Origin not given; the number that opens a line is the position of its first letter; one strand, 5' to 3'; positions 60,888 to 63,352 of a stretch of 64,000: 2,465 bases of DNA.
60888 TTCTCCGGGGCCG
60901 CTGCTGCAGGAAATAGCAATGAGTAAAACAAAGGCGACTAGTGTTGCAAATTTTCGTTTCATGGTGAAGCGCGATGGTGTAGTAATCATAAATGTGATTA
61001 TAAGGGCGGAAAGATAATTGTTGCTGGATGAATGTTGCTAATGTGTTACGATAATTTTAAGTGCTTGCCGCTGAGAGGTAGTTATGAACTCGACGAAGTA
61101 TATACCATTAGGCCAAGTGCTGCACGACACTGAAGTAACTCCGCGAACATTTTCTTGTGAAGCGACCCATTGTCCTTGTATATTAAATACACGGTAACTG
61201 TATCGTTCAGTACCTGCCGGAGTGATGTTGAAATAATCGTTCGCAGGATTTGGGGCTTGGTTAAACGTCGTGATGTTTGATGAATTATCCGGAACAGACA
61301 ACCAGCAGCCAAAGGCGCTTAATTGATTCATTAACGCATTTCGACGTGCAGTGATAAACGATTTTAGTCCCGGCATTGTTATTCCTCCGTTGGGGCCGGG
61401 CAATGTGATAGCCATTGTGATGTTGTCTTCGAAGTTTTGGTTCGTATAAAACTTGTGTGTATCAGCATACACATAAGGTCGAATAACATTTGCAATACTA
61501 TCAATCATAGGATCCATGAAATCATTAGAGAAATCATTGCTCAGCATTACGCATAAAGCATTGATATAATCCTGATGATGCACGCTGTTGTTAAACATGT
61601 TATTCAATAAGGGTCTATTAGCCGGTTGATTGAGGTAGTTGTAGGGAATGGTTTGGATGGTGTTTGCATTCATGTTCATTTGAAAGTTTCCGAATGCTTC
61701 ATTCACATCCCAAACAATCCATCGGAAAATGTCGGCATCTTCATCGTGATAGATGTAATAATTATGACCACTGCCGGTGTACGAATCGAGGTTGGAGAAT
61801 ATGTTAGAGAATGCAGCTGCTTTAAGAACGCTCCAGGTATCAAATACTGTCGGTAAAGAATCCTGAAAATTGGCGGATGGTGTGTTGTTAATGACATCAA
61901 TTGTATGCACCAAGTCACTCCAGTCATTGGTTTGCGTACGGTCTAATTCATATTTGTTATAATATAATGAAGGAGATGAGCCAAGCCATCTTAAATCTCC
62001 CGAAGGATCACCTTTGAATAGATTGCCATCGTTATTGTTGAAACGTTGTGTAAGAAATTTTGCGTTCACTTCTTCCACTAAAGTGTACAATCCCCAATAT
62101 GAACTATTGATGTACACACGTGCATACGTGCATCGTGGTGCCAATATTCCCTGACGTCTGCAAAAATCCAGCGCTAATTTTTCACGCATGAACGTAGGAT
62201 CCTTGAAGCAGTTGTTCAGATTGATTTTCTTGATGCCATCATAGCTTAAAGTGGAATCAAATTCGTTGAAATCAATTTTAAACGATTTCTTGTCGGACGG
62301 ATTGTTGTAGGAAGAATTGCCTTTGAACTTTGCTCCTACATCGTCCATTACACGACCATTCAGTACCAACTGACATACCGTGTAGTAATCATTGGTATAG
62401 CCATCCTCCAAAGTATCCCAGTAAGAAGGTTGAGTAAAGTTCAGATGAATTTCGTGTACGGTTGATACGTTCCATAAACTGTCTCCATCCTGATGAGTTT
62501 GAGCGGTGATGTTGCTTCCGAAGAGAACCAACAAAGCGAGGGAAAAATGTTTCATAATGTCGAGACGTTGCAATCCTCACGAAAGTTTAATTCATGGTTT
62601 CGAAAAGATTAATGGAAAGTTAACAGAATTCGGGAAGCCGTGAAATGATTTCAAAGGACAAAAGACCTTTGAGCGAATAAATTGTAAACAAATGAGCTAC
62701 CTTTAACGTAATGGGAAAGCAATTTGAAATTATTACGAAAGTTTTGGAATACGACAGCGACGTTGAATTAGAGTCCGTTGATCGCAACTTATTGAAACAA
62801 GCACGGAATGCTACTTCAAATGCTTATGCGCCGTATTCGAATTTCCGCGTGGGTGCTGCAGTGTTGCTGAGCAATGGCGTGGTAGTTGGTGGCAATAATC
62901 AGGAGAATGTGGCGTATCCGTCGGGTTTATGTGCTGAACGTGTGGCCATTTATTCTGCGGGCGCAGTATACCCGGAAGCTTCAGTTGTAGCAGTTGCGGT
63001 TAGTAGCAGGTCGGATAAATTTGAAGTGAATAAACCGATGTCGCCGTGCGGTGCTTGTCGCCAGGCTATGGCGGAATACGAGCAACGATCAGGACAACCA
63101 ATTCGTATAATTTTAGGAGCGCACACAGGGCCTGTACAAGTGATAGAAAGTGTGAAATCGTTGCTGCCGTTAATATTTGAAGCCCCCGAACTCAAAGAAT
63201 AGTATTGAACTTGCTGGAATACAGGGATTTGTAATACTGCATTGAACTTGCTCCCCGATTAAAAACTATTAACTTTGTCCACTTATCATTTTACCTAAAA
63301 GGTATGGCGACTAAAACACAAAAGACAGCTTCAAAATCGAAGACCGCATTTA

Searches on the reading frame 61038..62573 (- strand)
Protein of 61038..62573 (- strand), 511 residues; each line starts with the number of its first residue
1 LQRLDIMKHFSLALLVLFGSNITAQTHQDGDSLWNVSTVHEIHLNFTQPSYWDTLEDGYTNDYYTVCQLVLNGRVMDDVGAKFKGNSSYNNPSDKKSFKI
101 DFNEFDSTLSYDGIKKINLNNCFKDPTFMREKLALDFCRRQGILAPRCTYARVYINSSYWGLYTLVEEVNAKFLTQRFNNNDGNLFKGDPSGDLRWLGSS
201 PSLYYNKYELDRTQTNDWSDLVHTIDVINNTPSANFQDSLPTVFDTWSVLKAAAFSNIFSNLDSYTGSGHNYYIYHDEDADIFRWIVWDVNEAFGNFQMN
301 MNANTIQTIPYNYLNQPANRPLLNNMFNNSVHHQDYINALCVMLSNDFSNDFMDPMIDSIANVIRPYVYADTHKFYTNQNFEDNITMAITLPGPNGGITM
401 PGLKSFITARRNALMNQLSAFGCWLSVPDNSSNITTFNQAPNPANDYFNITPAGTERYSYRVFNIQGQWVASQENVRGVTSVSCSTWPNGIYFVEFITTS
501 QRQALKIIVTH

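Call 34: search_protein_families(library=pfam, proteins=[window:61038-62573:-], max_evalue=0.00001)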
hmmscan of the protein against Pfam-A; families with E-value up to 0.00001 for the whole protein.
window:61038-62573:- (511 aa): 2 families
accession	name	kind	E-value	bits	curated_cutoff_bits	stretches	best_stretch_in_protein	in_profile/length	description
PF08757.17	CotH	-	1.9e-66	225.2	23.8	1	82-385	2-308/322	CotH kinase protein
PF18962.6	Por_Secre_tail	-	1.5e-11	44.9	27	1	441-509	3-75/75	Secretion system C-terminal sorting domain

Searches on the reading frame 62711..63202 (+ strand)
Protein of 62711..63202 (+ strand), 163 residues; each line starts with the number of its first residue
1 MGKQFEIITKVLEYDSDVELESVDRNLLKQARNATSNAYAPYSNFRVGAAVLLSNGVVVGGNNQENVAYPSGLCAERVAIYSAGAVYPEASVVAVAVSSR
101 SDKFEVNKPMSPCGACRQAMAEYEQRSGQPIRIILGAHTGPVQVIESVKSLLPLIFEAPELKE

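Call 34: search_protein_families(library=pfam, proteins=[window:62711-63202:+], max_evalue=0.00001)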
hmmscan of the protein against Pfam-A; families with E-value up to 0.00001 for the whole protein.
window:62711-63202:+ (163 aa): 2 families
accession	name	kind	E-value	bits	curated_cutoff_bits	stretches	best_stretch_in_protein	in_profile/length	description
PF00383.29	dCMP_cyt_deam_1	-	8.2e-16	58.2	25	1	23-124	3-94/102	Cytidine and deoxycytidylate deaminase zinc-binding region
PF08211.18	dCMP_cyt_deam_2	-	6e-08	33.4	25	1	19-85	37-102/130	Cytidine and deoxycytidylate deaminase zinc-binding region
